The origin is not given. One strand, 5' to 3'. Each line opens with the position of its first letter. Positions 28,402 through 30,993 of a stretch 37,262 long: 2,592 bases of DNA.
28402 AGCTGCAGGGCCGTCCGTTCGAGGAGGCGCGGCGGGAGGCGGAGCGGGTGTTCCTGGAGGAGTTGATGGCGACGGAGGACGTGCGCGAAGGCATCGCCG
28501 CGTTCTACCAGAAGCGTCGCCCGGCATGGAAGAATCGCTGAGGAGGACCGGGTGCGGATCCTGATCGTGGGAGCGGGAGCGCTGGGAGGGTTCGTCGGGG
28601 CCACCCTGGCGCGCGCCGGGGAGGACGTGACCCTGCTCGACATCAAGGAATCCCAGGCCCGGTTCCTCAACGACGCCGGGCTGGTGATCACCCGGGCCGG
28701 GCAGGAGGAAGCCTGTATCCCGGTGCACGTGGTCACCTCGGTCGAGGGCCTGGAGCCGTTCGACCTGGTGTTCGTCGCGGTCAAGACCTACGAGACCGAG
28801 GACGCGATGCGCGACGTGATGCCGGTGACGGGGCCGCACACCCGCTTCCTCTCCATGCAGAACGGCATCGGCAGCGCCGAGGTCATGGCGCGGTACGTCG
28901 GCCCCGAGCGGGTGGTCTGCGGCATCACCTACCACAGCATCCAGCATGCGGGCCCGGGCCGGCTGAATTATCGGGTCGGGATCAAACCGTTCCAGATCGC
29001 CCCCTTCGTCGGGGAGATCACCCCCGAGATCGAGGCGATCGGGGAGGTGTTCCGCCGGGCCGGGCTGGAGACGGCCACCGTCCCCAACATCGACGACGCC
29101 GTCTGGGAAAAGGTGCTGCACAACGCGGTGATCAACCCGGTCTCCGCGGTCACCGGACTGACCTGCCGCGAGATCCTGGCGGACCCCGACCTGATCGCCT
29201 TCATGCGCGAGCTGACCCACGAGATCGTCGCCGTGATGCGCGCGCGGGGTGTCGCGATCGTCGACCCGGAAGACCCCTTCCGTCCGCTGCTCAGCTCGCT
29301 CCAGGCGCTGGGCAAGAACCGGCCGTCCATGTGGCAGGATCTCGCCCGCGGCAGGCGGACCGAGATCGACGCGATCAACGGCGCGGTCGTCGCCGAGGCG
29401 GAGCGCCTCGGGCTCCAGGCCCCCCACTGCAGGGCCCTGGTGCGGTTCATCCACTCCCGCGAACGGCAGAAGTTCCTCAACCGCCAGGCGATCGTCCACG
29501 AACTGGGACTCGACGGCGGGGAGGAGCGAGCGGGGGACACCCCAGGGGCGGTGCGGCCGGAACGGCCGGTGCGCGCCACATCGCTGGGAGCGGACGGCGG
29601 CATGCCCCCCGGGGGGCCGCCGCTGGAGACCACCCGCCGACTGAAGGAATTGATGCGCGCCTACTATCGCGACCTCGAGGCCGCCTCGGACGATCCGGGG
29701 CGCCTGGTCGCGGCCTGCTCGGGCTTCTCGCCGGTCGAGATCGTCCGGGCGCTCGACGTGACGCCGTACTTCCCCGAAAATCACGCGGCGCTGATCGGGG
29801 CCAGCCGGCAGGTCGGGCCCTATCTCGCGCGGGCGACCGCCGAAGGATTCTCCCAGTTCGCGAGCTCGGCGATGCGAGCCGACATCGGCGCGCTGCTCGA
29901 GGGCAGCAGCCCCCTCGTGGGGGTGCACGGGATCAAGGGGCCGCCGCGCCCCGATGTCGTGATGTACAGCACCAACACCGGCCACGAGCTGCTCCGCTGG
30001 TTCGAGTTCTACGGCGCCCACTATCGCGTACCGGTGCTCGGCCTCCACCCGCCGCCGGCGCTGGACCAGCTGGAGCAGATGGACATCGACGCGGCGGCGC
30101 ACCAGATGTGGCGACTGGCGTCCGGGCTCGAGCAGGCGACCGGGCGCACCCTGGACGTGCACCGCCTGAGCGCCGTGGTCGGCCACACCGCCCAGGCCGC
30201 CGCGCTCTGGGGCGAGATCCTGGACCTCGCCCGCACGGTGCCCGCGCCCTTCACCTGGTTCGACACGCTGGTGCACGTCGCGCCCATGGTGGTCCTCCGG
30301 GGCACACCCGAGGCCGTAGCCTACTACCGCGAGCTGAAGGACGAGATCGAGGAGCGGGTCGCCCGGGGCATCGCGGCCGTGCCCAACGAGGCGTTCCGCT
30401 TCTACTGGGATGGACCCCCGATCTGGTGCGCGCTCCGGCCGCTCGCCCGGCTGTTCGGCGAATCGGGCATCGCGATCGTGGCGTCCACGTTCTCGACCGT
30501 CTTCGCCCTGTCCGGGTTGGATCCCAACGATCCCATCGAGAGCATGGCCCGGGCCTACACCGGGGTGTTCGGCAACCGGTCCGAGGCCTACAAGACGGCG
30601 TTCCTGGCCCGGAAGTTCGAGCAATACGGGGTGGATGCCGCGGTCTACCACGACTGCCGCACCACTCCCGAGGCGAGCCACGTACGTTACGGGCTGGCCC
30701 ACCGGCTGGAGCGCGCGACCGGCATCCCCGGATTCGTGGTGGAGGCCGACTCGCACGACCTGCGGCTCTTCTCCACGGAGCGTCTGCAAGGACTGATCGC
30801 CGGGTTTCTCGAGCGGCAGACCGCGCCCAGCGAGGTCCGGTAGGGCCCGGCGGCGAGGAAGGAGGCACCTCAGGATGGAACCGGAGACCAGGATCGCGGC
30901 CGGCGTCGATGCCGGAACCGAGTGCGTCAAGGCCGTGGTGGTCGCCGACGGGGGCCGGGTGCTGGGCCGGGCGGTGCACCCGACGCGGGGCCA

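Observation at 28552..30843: In-frame fusion of an apparently active ketopantoate-reductase-type domain to a radical-enzyme core subunit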

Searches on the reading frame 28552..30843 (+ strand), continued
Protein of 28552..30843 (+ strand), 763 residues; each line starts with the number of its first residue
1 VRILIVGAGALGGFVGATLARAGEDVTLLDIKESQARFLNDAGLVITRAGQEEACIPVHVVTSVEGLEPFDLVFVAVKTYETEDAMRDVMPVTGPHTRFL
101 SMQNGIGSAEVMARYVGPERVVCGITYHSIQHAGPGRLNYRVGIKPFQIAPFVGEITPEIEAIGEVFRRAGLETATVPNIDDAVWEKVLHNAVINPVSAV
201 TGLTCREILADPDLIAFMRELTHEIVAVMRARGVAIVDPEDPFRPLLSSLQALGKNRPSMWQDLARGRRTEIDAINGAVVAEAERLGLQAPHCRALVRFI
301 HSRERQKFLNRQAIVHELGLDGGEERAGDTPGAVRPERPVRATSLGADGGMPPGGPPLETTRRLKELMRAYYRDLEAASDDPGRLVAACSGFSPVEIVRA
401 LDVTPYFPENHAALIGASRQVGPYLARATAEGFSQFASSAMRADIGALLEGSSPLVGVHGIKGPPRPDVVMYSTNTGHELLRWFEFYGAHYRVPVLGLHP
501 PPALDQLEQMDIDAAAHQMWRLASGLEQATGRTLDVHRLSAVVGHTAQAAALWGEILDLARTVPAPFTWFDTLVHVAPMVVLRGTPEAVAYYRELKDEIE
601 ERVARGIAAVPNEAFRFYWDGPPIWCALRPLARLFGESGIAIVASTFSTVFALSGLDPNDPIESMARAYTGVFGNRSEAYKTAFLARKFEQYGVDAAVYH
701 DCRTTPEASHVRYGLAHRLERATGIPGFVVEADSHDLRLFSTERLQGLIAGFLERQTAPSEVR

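Call 90: search_protein_families(library=ncbifam, proteins=[L048:15961-18039:-, L048:14536-15957:-, L083:3901-5571:+, L083:7718-9388:+, L083:13006-14580:+, L083:9466-9906:+], max_evalue=1e-20)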
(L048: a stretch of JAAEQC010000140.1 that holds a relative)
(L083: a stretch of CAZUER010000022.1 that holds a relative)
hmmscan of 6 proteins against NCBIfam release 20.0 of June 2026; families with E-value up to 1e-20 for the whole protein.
L048:15961-18039:- (692 aa): 4 families
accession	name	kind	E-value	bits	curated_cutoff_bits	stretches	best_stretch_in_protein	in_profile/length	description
NF045493.1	HydDutCoALig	equivalog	1.3e-139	466.9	1300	1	5-689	6-696/698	4-hydroxybutyrate--CoA ligase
NF045494.1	AcCoALig_Archglob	equivalog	2.5e-136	455.8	1200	2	4-449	220-663/665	acetate--CoA ligase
TIGR02717.1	AcCoA-syn-alpha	equivalog_domain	1.5e-123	412.8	567.15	1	3-448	2-446/447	acetate--CoA ligase alpha subunit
NF045492.1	HydPropCoALig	equivalog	1.6e-115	387.1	1300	2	2-449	248-697/700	3-hydroxypropionate--CoA ligase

L048:14536-15957:- (473 aa): 1 family
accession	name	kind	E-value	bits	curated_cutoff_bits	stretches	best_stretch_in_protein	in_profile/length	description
TIGR00813.1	sss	superfamily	4.7e-31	108.3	184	1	38-419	1-408/411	sodium/solute symporter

L083:3901-5571:+ (556 aa): 87 families (the best 25 are shown)
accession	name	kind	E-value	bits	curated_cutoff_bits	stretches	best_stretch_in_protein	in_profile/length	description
TIGR02262.1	benz_CoA_lig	subfamily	8.5e-165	549.3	375.25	1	39-544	2-506/508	benzoate-CoA ligase family protein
NF004837.0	PRK06187.1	subfamily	4.8e-122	407.9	476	1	53-551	19-526/531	long-chain-fatty-acid--CoA ligase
NF053567.1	HBDA_AROS1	equivalog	1.9e-108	363.1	1000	1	39-549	11-521/523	3-hydroxybenzoate--CoA ligase HbdA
NF003313.0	PRK04319.1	equivalog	3.9e-96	322.5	729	1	38-544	41-558/574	acetate--CoA ligase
NF047394.1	AcylCoAsynMbcS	equivalog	3.1e-87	293.4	850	1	36-546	8-519/525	acyl-CoA synthetase MbcS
NF005307.0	PRK06839.1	equivalog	2.8e-79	267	748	1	56-547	16-493/496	o-succinylbenzoate--CoA ligase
NF006182.0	PRK08316.1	subfamily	4.9e-79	266.2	663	1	56-549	25-519/523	fatty acyl-CoA synthetase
NF001208.0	PRK00174.1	subfamily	1e-78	265.3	657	1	38-550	75-623/649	acetate--CoA ligase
TIGR02188.1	Ac_CoA_lig_AcsA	equivalog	1.3e-78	264.8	724.95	1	39-551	55-609/629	acetate--CoA ligase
NF006181.0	PRK08314.1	subfamily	4.2e-78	263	705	1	176-543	183-550/563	long-chain-fatty-acid--CoA ligase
NF004114.0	PRK05605.1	equivalog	4.8e-76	256.3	766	1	186-549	209-571/575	long-chain-fatty-acid--CoA ligase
NF005702.0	PRK07514.1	subfamily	2.8e-75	253.6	558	1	59-548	21-501/506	malonyl-CoA synthase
NF004716.0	PRK06060.1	equivalog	3.4e-74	250.3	1228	1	41-545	5-488/705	p-hydroxybenzoic acid--AMP ligase FadD22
NF052269.1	Staph_lig_FadD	equivalog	9.2e-74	248.6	650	1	66-551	26-497/499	long-chain-fatty-acid--CoA ligase FadD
NF004822.0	PRK06178.1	equivalog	1.1e-70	238.8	782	1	181-546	193-566/571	acyl-CoA synthetase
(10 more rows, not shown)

L083:7718-9388:+ (556 aa): 76 families (the best 25 are shown)
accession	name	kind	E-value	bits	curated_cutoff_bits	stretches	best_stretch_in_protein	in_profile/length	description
NF004837.0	PRK06187.1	subfamily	1.1e-115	386.9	476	1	36-555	6-524/531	long-chain-fatty-acid--CoA ligase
NF005307.0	PRK06839.1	equivalog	1.4e-92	310.9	748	1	66-554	24-494/496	o-succinylbenzoate--CoA ligase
NF006182.0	PRK08316.1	subfamily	1.1e-90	304.7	663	1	66-555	33-519/523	fatty acyl-CoA synthetase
NF009233.0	PRK12583.1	subfamily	2.1e-85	287.2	832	1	184-552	184-549/558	fatty acid CoA ligase family protein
NF004758.0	PRK06087.1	equivalog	2.1e-81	274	736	1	64-553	45-535/548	medium-chain fatty-acid--CoA ligase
NF005857.1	PRK07786.1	exception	6.7e-81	272.3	733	1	68-553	33-512/513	fatty-acid--CoA ligase FadD5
NF006181.0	PRK08314.1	subfamily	7e-77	259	705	1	179-554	183-555/563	long-chain-fatty-acid--CoA ligase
NF052269.1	Staph_lig_FadD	equivalog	3e-76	256.8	650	1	65-552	23-492/499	long-chain-fatty-acid--CoA ligase FadD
NF005801.1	PRK07656.1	equivalog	9.5e-76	255.4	657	1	66-550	23-500/500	FadD3 family acyl-CoA ligase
NF004797.0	PRK06145.1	equivalog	1.8e-73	247.6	850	1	66-554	24-496/499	acyl-CoA synthetase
NF052580.1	Str24CoAsynCasG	equivalog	4.9e-73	246.3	750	1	49-547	51-544/548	steroid-24-oyl-CoA synthetase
NF002966.0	PRK03640.1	equivalog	1.1e-72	245.1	556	1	65-555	23-482/483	o-succinylbenzoate--CoA ligase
NF006020.0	PRK08162.1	subfamily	8.4e-72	242.2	677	1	68-555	43-540/545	acyl-CoA synthetase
NF005676.0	PRK07470.1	equivalog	1.2e-71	242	774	1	28-554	10-530/544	acyl-CoA synthetase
NF005947.1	PRK08008.1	equivalog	1.6e-69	234.9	651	1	346-549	313-517/518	crotonobetaine/carnitine-CoA ligase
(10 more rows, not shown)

L083:13006-14580:+ (524 aa): 80 families (the best 25 are shown)
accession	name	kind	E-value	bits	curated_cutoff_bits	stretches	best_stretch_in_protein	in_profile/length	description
NF004837.0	PRK06187.1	subfamily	1.3e-130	436.2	476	1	6-521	7-523/531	long-chain-fatty-acid--CoA ligase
NF006182.0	PRK08316.1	subfamily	1.5e-111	373.5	663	1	5-521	9-518/523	fatty acyl-CoA synthetase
NF005857.1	PRK07786.1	exception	8.5e-96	321.5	733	1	30-521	32-513/513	fatty-acid--CoA ligase FadD5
NF038341.1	ligase_FadD4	exception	9.4e-93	311.2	850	1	32-521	22-505/506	fatty-acid--CoA ligase FadD4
NF009071.0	PRK12406.1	subfamily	5.3e-91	305.6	701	1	30-520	10-502/510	acyl-CoA synthetase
NF009929.0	PRK13390.1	equivalog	4.3e-87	292.6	951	1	30-517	22-501/501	acyl-CoA synthetase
NF052269.1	Staph_lig_FadD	equivalog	1.1e-86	291.2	650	1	28-519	23-492/499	long-chain-fatty-acid--CoA ligase FadD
NF002966.0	PRK03640.1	equivalog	5.4e-85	285.8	556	1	12-519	7-479/483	o-succinylbenzoate--CoA ligase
NF004797.0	PRK06145.1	equivalog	1.3e-81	274.5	850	1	13-520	8-495/499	acyl-CoA synthetase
NF005676.0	PRK07470.1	equivalog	4.2e-80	269.9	774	1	4-518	17-527/544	acyl-CoA synthetase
NF005863.0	PRK07798.1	subfamily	1.2e-79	268.3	543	1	8-515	5-526/540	acyl-CoA synthetase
NF009233.0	PRK12583.1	subfamily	5e-78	262.9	832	1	11-519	22-549/558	fatty acid CoA ligase family protein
NF005801.1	PRK07656.1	equivalog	1.2e-77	261.7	657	1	12-517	6-500/500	FadD3 family acyl-CoA ligase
NF005307.0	PRK06839.1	equivalog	9.6e-77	258.7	748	1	21-518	16-491/496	o-succinylbenzoate--CoA ligase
NF052580.1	Str24CoAsynCasG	equivalog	2.3e-74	250.7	750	1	30-516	63-546/548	steroid-24-oyl-CoA synthetase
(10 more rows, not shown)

L083:9466-9906:+ (146 aa): 0 families

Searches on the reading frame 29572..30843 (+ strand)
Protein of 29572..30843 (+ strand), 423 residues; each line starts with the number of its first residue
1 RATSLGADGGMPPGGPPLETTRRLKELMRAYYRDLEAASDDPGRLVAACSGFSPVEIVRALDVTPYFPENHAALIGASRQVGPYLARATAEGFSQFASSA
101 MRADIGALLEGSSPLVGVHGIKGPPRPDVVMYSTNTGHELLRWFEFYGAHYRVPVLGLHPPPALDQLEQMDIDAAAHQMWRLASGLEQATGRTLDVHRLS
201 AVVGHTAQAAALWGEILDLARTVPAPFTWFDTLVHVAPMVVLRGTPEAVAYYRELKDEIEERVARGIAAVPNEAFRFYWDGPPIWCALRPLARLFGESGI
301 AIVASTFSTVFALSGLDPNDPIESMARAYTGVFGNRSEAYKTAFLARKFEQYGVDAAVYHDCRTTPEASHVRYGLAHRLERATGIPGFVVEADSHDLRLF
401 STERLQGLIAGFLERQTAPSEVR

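Call 21: search_solved_structures(query=window:29572-30843:+, max_evalue=0.01, show_alignments=4)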
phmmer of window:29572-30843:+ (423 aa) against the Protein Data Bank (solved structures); distinct sequences matched with E-value up to 0.01: 5.
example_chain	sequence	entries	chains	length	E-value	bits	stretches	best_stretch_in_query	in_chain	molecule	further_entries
3o3m_A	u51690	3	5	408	1.2e-28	103.6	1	26-414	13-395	alpha subunit 2-hydroxyisocaproyl-CoA dehydratase | alpha-subunit 2-hydroxyisocaproyl-CoA dehydratase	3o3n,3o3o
9g87_A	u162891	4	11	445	9.9e-19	70.9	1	43-414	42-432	3-methylbenzoyl-CoA reductase beta subunit MbdO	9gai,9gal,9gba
8s02_A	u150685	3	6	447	1.9e-17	66.7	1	22-321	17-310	BzdO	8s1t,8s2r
6eno_A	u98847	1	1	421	0.0012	21.2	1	176-287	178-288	Dehydratase family protein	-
7yyl_C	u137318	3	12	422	0.0012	21.2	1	176-287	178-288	Dehydratase family protein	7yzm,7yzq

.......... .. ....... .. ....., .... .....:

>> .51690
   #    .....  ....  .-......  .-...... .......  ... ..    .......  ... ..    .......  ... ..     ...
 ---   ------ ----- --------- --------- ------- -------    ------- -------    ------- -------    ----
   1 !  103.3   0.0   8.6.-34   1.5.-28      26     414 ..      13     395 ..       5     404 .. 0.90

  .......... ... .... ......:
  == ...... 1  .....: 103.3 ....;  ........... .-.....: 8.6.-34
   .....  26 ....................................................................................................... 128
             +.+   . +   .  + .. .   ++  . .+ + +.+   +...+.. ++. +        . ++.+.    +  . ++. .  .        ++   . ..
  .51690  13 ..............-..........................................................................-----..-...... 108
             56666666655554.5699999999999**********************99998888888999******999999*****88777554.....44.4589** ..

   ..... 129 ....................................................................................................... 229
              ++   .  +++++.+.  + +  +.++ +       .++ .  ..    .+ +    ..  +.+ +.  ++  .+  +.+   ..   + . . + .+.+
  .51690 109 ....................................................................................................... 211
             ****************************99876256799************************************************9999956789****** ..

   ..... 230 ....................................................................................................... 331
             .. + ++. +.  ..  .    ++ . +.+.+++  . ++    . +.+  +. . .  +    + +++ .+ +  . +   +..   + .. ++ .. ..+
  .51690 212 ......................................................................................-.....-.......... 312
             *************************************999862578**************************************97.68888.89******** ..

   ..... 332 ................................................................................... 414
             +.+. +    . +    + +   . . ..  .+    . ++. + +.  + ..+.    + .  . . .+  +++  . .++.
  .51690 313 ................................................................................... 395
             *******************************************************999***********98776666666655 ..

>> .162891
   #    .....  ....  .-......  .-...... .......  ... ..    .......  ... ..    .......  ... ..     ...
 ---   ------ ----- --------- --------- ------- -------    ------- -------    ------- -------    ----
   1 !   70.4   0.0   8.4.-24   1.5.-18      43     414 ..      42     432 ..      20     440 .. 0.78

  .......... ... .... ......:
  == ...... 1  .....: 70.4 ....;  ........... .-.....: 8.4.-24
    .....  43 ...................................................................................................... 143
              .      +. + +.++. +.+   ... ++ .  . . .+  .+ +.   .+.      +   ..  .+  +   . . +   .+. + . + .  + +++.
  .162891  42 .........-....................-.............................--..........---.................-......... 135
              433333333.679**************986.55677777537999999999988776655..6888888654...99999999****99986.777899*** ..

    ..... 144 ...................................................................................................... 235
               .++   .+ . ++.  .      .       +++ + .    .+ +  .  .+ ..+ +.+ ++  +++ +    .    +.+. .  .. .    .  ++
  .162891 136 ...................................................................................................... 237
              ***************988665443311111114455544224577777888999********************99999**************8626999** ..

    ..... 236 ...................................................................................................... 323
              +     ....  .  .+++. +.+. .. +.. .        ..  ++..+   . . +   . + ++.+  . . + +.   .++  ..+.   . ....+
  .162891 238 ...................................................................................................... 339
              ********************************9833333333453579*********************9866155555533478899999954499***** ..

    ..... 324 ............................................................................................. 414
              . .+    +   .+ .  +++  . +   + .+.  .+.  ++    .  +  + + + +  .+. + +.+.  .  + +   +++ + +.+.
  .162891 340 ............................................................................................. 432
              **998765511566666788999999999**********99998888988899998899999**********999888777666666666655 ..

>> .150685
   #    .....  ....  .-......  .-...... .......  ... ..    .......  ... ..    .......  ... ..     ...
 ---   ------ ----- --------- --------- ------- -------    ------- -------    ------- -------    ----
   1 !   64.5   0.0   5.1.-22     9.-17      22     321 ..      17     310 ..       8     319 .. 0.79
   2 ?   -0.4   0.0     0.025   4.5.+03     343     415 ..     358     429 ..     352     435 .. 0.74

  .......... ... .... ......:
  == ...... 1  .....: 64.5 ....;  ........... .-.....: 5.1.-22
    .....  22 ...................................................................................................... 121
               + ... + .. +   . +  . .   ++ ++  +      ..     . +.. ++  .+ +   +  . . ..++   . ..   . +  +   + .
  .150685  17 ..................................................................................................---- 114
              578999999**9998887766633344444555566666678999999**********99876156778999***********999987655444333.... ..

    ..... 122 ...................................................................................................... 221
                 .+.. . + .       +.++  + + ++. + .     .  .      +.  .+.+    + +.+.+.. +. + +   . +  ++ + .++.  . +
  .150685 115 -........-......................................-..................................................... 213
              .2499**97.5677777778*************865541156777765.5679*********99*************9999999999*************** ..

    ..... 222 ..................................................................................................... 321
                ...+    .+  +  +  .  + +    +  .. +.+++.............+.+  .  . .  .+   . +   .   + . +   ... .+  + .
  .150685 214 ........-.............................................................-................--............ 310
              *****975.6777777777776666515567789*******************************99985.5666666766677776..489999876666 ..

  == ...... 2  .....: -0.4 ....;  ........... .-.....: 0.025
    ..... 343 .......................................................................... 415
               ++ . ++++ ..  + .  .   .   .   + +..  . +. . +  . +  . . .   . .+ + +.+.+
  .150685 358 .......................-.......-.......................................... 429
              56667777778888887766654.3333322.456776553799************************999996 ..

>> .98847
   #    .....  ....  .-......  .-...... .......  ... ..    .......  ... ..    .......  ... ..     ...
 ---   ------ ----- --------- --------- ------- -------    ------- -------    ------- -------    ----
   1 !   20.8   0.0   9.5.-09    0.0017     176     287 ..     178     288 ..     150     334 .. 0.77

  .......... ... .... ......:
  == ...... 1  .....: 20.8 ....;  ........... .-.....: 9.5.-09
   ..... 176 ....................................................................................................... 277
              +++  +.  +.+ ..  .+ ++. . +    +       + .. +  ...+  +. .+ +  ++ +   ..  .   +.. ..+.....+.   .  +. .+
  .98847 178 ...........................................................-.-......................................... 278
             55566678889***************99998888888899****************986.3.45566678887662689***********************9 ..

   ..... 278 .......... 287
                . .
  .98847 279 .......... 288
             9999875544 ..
